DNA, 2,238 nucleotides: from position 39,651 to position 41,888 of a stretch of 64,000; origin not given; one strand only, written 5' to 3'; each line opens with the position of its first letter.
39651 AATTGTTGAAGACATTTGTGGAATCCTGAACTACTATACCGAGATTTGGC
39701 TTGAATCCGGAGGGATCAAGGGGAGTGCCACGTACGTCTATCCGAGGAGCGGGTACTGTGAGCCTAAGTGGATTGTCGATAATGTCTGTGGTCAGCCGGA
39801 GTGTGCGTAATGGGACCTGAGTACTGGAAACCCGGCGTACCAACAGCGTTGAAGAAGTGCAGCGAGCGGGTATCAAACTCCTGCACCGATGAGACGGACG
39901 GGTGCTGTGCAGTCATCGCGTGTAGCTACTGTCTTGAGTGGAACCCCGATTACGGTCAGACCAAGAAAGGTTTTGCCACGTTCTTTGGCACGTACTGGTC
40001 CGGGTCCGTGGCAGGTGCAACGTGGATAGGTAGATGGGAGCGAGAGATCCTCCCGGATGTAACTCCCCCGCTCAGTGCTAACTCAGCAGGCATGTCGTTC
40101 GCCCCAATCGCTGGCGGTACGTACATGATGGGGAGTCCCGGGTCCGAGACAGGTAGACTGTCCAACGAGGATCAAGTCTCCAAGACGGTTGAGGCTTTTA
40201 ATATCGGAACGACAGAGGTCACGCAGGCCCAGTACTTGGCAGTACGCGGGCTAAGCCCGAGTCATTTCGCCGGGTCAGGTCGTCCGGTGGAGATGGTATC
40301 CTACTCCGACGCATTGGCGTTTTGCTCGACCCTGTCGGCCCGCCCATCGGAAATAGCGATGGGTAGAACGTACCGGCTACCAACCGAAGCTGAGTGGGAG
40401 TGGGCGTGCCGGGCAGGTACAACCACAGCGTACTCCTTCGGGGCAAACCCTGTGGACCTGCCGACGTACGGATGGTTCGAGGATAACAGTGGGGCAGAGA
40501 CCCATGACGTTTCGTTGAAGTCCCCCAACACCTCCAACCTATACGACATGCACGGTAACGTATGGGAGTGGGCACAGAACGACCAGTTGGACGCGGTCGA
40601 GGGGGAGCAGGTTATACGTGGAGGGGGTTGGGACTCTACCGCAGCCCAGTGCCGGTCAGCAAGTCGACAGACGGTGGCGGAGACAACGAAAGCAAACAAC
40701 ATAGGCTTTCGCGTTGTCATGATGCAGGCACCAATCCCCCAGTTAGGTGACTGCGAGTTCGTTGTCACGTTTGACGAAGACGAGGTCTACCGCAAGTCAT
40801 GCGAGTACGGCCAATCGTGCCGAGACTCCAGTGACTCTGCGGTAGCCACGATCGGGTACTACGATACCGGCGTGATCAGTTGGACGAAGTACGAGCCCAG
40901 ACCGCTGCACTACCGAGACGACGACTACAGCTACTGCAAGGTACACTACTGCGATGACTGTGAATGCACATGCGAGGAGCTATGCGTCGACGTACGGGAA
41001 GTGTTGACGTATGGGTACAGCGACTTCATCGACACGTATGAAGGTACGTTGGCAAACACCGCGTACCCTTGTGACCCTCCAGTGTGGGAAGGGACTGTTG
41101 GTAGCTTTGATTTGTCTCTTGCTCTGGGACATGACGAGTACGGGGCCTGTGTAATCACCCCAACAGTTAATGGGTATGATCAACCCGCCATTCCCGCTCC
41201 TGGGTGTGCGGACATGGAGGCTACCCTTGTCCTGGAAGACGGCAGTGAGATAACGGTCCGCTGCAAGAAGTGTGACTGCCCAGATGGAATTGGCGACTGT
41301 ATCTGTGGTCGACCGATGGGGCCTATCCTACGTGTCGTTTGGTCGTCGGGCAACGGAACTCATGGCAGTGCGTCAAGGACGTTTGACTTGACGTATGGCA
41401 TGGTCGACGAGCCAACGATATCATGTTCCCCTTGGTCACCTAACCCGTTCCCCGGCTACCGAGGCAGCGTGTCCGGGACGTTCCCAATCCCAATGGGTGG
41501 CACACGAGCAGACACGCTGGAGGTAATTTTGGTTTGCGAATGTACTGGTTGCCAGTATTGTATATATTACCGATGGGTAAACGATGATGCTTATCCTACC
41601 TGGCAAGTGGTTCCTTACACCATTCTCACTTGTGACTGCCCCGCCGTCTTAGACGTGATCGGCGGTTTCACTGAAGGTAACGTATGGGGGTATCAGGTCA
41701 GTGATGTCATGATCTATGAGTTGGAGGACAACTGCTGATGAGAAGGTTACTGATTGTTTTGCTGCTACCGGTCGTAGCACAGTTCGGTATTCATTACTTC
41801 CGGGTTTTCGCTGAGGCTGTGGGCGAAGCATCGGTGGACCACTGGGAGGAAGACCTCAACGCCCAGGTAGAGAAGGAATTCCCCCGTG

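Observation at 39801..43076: FGE-sulfatase-domain protein, 51-aa signal-peptide ORF and glycosyltransferase-like gene embedded in the virion structural operon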

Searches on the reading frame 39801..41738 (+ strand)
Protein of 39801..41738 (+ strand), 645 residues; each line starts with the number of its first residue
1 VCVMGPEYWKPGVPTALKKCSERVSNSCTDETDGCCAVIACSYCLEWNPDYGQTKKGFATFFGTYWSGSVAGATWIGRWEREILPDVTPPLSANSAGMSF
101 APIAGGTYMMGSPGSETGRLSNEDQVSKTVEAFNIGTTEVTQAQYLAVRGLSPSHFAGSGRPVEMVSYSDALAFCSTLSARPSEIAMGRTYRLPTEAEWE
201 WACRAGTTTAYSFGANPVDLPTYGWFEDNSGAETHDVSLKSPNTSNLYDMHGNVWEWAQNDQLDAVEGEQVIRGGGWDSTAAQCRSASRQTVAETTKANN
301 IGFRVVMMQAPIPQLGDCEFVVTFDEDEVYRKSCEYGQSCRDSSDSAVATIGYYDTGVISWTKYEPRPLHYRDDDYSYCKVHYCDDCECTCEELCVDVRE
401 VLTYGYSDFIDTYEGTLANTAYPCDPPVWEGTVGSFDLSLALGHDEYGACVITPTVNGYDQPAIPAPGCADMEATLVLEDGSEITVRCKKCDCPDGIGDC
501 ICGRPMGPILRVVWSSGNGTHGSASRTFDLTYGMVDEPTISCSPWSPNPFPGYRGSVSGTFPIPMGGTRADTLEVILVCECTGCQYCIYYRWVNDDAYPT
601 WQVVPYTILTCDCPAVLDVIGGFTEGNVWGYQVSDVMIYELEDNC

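Call 3: search_protein_families(library=pfam, proteins=[window:39801-41738:+], max_evalue=0.1)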
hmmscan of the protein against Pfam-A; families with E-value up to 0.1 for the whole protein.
window:39801-41738:+ (645 aa): 2 families
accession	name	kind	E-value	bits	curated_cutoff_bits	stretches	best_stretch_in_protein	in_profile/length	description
PF03781.23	FGE-sulfatase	-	1.2e-33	117.3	23.3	1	102-306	7-254/255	Sulfatase-modifying factor enzyme 1-like domain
PF10983.13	DUF2793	-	0.018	15.4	27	1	177-225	20-68/87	Protein of unknown function (DUF2793)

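Call 7: search_protein_families(library=phrogs, proteins=[window:39801-41738:+], max_evalue=0.01)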
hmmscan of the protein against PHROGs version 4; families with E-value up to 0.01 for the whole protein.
window:39801-41738:+ (645 aa): 1 family
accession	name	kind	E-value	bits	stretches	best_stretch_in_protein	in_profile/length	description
phrog_18508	-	other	3.4e-48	165.3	1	100-309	19-264/266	kinase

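Call 11: find_homologous_proteins(query=window:39801-41738:+)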
Query window:39801-41738:+ (645 aa): 7711 proteins with E <= 0.001 among 8000 candidates; the best 120 are listed.
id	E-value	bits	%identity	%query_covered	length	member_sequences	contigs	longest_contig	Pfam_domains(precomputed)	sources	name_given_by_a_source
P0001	0.0e+0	1437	96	100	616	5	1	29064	PF03781.23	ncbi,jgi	jgi:formylglycine-generating enzyme required for sulfatase activity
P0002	0.0e+0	1253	80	100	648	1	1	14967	PF03781.23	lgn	-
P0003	4.4e-267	906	61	100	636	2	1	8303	PF03781.23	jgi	jgi:formylglycine-generating enzyme required for sulfatase activity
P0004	1.5e-264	898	61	100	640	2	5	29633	PF03781.23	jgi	jgi:hypothetical protein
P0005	5.3e-260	883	61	100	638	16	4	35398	PF03781.23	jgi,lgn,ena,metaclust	metaclust:\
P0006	1.1e-259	882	61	100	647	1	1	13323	PF03781.23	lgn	-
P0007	2.7e-227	775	55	100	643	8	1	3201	PF03781.23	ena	-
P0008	7.5e-222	757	55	100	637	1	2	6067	PF03781.23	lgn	-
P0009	7.1e-200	684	50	100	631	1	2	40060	PF03781.23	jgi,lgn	jgi:hypothetical protein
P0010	2.2e-199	683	52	96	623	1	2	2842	PF03781.23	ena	-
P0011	1.4e-187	644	55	83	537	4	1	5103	PF03781.23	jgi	jgi:hypothetical protein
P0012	2.2e-178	613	56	77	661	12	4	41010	PF03781.23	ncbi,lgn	-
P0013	2.3e-178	613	56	77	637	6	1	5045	PF03781.23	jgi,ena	jgi:formylglycine-generating enzyme required for sulfatase activity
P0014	1.4e-175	604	55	80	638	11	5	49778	PF03781.23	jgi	jgi:formylglycine-generating enzyme required for sulfatase activity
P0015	7.8e-172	592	61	51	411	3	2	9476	-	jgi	-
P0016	9.3e-172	591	46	100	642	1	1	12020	PF03781.23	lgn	-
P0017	6.7e-171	588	58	71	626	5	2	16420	PF03781.23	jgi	jgi:formylglycine-generating enzyme required for sulfatase activity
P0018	2.3e-170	587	58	71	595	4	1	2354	PF03781.23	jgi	jgi:formylglycine-generating enzyme required for sulfatase activity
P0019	6.0e-167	575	45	35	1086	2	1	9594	PF03781.23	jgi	-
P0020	5.1e-166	572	44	35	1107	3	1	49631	PF03781.23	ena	-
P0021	2.1e-165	570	47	100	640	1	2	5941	PF03781.23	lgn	-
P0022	2.9e-165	570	44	35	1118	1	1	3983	PF03781.23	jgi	-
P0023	4.4e-163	563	43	35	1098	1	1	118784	PF03781.23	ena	-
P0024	1.9e-161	557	68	51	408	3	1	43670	-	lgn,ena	-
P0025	6.9e-159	549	44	34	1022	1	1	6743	PF07603.18,PF03781.23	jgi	-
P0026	8.9e-159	548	57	69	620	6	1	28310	PF03781.23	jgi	jgi:formylglycine-generating enzyme required for sulfatase activity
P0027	3.6e-158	546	42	36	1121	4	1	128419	PF03781.23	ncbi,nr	ncbi:MAG: formylglycine-generating enzyme family protein [Verrucomicrobia bacterium]|nr:formylglycin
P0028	5.3e-156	539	41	36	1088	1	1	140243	PF03781.23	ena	-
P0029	1.3e-153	531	44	35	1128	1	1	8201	PF03781.23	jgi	jgi:formylglycine-generating enzyme required for sulfatase activity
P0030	9.4e-151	522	41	34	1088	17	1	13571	PF03781.23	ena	-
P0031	2.2e-149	517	35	49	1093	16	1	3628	PF03781.23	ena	-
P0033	4.5e-145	503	58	63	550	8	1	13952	PF03781.23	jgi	jgi:hypothetical protein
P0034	1.3e-143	498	50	76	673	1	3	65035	PF03781.23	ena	-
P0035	8.5e-141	489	49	76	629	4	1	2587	PF03781.23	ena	-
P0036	9.9e-140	485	48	77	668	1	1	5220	PF03781.23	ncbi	-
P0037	3.8e-137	477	57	61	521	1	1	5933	PF03781.23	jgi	jgi:hypothetical protein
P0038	4.3e-137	477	58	57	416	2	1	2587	PF03781.23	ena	-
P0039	2.6e-135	471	46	35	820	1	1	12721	PF03781.23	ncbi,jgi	jgi:formylglycine-generating enzyme required for sulfatase activity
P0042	1.6e-131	458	40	33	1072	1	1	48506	PF07603.18,PF03781.23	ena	-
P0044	7.9e-130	453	42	27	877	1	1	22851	PF03781.23,PF03891.21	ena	-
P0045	1.3e-129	452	44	34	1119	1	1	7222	PF03781.23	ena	-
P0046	1.8e-128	448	42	35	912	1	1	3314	PF10983.14,PF13431.13,PF13414.13,PF03781.23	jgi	-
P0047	2.9e-128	448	50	69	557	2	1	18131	PF03781.23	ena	-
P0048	2.3e-126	441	37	35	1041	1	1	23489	PF03781.23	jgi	-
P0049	2.9e-125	438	47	76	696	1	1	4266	PF03781.23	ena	-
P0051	5.0e-123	430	42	35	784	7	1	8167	PF03781.23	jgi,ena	jgi:formylglycine-generating enzyme required for sulfatase activity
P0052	1.3e-122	429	35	39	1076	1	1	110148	PF03781.23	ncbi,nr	ncbi:MAG: formylglycine-generating enzyme family protein [Verrucomicrobiales bacterium]|nr:formylgly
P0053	2.0e-122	428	38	42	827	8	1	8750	PF03781.23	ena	-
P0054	1.4e-121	425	39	36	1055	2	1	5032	PF07603.18,PF03781.23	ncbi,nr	ncbi:MAG: hypothetical protein FJ148_27445, partial [Deltaproteobacteria bacterium]|nr:hypothetical 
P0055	3.1e-121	424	38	34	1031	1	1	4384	PF03781.23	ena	-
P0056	2.6e-120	421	38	38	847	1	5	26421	PF03781.23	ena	-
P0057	3.1e-120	421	35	53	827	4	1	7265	PF03781.23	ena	-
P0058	1.2e-119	419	37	45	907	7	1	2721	PF03781.23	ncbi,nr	ncbi:MAG: SUMF1/EgtB/PvdO family nonheme iron enzyme, partial [Verrucomicrobia bacterium]|nr:SUMF1/E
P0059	2.3e-117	412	49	66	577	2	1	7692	PF03781.23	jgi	jgi:hypothetical protein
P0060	5.3e-117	410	39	35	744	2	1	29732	PF03781.23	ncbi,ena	ncbi:MAG: formylglycine-generating enzyme family protein [Candidatus Brocadiia bacterium]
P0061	9.8e-116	406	43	80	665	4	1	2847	PF03781.23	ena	-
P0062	1.6e-115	405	42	35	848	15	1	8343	PF19459.5,PF03781.23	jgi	jgi:formylglycine-generating enzyme required for sulfatase activity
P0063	1.2e-113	399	39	38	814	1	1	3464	PF03781.23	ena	-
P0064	3.2e-113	398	38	31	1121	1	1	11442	PF26707.1,PF07603.18,PF03781.23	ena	-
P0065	6.2e-113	397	41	35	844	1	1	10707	PF03781.23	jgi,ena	-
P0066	8.3e-113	396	38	40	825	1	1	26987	PF03781.23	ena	-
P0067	1.0e-112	396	42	35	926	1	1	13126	PF03781.23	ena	-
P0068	1.4e-110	389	41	37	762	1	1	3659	PF03781.23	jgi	-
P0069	6.6e-109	384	41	33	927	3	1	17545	PF00240.30,PF03781.23,PF11976.15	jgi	-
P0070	1.3e-107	379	35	49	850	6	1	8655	PF03781.23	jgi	-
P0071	1.4e-107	379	43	35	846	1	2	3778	PF03781.23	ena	-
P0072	2.3e-104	369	44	68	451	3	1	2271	PF03781.23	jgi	jgi:hypothetical protein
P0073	2.9e-104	368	37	35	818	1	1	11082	PF03781.23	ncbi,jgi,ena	ncbi:MAG: formylglycine-generating enzyme family protein [Candidatus Brocadiia bacterium]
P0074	1.8e-103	366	43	76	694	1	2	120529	PF03781.23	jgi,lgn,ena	jgi:formylglycine-generating enzyme required for sulfatase activity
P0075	4.2e-103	364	46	33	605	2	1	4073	PF03781.23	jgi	jgi:formylglycine-generating enzyme required for sulfatase activity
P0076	5.2e-103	364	39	36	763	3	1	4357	PF03781.23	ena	-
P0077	6.2e-103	364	43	42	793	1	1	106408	PF03781.23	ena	-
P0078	1.4e-102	363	46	34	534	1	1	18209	PF03781.23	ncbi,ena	-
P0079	9.9e-102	360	46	35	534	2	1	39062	PF03781.23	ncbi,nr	ncbi:formylglycine-generating enzyme family protein [bacterium]|nr:formylglycine-generating enzyme f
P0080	2.7e-101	358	51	34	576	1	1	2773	PF03781.23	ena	-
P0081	4.7e-101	358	43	38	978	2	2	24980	PF07714.24,PF00069.32,PF03109.23,PF03781.23,PF01636.30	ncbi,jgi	jgi:formylglycine-generating enzyme required for sulfatase activity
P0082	2.4e-100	355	48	33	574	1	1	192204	PF03781.23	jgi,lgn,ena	-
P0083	2.5e-100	355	40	36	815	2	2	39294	PF03781.23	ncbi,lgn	-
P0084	3.2e-100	355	40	35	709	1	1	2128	PF03781.23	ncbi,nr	ncbi:MAG: SUMF1/EgtB/PvdO family nonheme iron enzyme, partial [Verrucomicrobia bacterium]|nr:SUMF1/E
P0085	1.8e-99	352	46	33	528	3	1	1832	PF03781.23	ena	-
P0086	2.6e-99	352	47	34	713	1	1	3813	PF03781.23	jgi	jgi:formylglycine-generating enzyme required for sulfatase activity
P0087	6.8e-99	350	44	38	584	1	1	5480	PF03781.23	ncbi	ncbi:MAG: formylglycine-generating enzyme family protein [Planctomycetaceae bacterium]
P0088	7.3e-99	350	46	33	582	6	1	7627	PF03781.23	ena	-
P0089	1.7e-97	346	43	34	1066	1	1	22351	PF07603.18,PF03781.23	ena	-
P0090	2.0e-97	346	42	35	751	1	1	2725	PF03781.23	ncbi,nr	ncbi:MAG: SUMF1/EgtB/PvdO family nonheme iron enzyme, partial [Planctomycetota bacterium]|nr:SUMF1/E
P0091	5.2e-97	344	47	33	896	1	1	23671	PF13431.13,PF13414.13,PF00515.35,PF27028.1,PF03781.23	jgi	jgi:formylglycine-generating enzyme required for sulfatase activity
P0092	1.9e-96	342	46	34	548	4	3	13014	PF03781.23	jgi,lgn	jgi:formylglycine-generating enzyme required for sulfatase activity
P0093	2.2e-96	342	43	35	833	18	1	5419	PF03781.23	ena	-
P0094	2.3e-96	342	47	33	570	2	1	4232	PF03781.23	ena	-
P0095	8.2e-96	340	41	32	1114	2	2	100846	PF10989.14,PF26707.1,PF03781.23,PF13676.12,PF08937.17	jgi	-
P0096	1.0e-95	340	-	-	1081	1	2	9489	PF26707.1,PF07603.18,PF03781.23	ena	-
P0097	1.1e-95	340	46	33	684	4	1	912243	PF03781.23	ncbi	-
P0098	1.8e-95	339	43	37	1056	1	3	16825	PF07714.24,PF00069.32,PF03781.23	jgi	jgi:formylglycine-generating enzyme required for sulfatase activity/serine/threonine protein kinase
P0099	2.5e-95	339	55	27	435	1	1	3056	PF03781.23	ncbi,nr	ncbi:MAG: formylglycine-generating enzyme family protein, partial [Planctomycetales bacterium]|nr:fo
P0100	2.6e-95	339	44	33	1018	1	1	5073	PF07714.24,PF00069.32,PF03781.23,PF01636.30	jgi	jgi:formylglycine-generating enzyme required for sulfatase activity/tRNA A-37 threonylcarbamoyl tran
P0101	3.6e-95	338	44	35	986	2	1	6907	PF07714.24,PF00069.32,PF03781.23,PF01636.30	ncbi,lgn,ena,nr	ncbi:MAG: SUMF1/EgtB/PvdO family nonheme iron enzyme [Planctomycetaceae bacterium]|nr:SUMF1/EgtB/Pvd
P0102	4.0e-95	338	47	34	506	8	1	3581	PF03781.23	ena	-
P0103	5.3e-95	338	44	33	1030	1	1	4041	PF03781.23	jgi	jgi:formylglycine-generating enzyme required for sulfatase activity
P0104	1.6e-94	336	41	32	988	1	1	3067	PF03781.23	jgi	jgi:formylglycine-generating enzyme required for sulfatase activity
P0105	2.9e-94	335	42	36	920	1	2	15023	PF03781.23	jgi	jgi:formylglycine-generating enzyme required for sulfatase activity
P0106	1.4e-93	333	40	32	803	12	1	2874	PF07603.18,PF03781.23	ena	-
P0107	2.5e-93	332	38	38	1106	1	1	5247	PF13895.13,PF07523.19,PF13927.13,PF16403.12,PF03781.23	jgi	jgi:formylglycine-generating enzyme required for sulfatase activity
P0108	2.0e-92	329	44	34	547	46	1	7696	PF03781.23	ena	-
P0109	3.1e-92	328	46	33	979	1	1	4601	PF07714.24,PF00069.32,PF03109.23,PF03781.23,PF01163.29,PF01636.30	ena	-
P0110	7.4e-92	327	37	40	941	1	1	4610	PF07523.19,PF16403.12,PF03781.23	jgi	jgi:formylglycine-generating enzyme required for sulfatase activity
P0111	8.0e-92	327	36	33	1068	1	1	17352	PF03781.23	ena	-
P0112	1.2e-91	326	44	33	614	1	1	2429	PF03781.23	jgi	jgi:formylglycine-generating enzyme required for sulfatase activity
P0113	2.6e-91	325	41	32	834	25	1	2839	PF07603.18,PF03781.23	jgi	-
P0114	3.6e-91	325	45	34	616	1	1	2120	PF03781.23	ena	-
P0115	8.8e-91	324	43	35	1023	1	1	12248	PF07714.24,PF00069.32,PF03781.23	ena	-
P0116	1.7e-90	323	35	32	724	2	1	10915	PF03781.23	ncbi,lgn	-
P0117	2.3e-90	322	43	34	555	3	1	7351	PF03781.23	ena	-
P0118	2.5e-90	322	45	35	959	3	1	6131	PF07714.24,PF00069.32,PF03781.23,PF01636.30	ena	-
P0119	4.2e-90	321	38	35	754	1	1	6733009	PF03781.23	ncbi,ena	-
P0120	5.6e-90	321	45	34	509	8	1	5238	PF03781.23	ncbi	-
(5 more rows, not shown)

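Call 16: find_encoding_contigs(protein=P0024, flank=10000, max_places=2)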
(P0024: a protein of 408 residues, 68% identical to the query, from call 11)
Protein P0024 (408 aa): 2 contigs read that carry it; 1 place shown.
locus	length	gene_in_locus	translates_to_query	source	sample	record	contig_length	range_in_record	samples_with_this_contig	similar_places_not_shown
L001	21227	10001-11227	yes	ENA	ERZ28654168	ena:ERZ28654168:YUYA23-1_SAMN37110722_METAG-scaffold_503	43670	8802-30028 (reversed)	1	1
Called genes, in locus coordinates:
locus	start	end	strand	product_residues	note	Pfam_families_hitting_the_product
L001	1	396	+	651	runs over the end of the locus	PF05136:Phage_portal_2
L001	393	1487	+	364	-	PF00574:CLP_protease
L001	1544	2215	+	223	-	-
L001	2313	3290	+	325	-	-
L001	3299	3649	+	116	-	-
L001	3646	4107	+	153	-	-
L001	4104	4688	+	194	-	-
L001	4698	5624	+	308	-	-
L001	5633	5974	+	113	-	-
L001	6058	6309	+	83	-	-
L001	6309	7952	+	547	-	-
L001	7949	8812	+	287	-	-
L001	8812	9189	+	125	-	-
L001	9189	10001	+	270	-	-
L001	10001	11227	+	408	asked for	-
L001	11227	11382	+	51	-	-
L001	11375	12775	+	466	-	PF00156:Pribosyltran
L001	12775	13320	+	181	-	PF13578:Methyltransf_24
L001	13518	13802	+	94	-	-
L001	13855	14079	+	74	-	-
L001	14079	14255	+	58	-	-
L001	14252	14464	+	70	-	-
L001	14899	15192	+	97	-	-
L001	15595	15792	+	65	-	-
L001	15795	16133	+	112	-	-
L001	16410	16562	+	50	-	-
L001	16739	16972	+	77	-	PF02599:CsrA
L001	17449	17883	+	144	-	-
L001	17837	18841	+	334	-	-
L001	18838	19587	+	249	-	-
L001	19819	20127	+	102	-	-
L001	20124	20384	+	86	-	-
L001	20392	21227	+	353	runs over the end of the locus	-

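Call 17: find_encoding_contigs(protein=P0014, flank=10000, max_places=2)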
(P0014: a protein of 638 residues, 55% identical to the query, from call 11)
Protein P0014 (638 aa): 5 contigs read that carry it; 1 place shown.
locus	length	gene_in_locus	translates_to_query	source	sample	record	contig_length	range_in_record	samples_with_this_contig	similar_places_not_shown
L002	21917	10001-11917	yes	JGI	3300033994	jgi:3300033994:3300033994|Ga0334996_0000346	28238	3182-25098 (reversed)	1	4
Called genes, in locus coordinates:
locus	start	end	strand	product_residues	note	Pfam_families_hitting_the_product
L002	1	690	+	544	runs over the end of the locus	PF04860:Phage_portal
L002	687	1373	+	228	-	PF00574:CLP_protease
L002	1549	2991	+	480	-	PF05065:Phage_capsid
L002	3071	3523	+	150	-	-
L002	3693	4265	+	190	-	-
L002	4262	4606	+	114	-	PF05521:Phage_HCP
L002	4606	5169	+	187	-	-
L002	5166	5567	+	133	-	PF11367:Tail_completion_gp17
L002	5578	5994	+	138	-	PF16460:Phage_TTP_11 (weak)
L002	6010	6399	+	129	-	-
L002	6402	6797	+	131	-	PF06222:Phage_TAC_1 (weak)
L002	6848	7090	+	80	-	-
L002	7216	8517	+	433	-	-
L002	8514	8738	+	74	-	-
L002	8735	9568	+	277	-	-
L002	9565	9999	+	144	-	-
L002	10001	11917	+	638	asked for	PF03781:FGE-sulfatase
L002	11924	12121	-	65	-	-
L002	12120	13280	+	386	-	PF19668:DUF6171 (weak)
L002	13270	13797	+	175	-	-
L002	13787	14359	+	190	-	PF13640:2OG-FeII_Oxy_3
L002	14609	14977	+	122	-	-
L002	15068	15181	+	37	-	-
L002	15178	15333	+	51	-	-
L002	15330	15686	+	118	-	-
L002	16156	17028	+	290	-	-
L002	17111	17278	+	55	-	-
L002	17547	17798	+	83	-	-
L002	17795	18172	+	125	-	-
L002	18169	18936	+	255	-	PF13479:AAA_24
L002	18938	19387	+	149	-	PF05037:DUF669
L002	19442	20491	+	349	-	-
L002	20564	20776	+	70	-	-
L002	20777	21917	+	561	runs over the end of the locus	PF00270:DEAD, PF04851:ResIII, PF13604:AAA_30 (weak), PF00271:Helicase_C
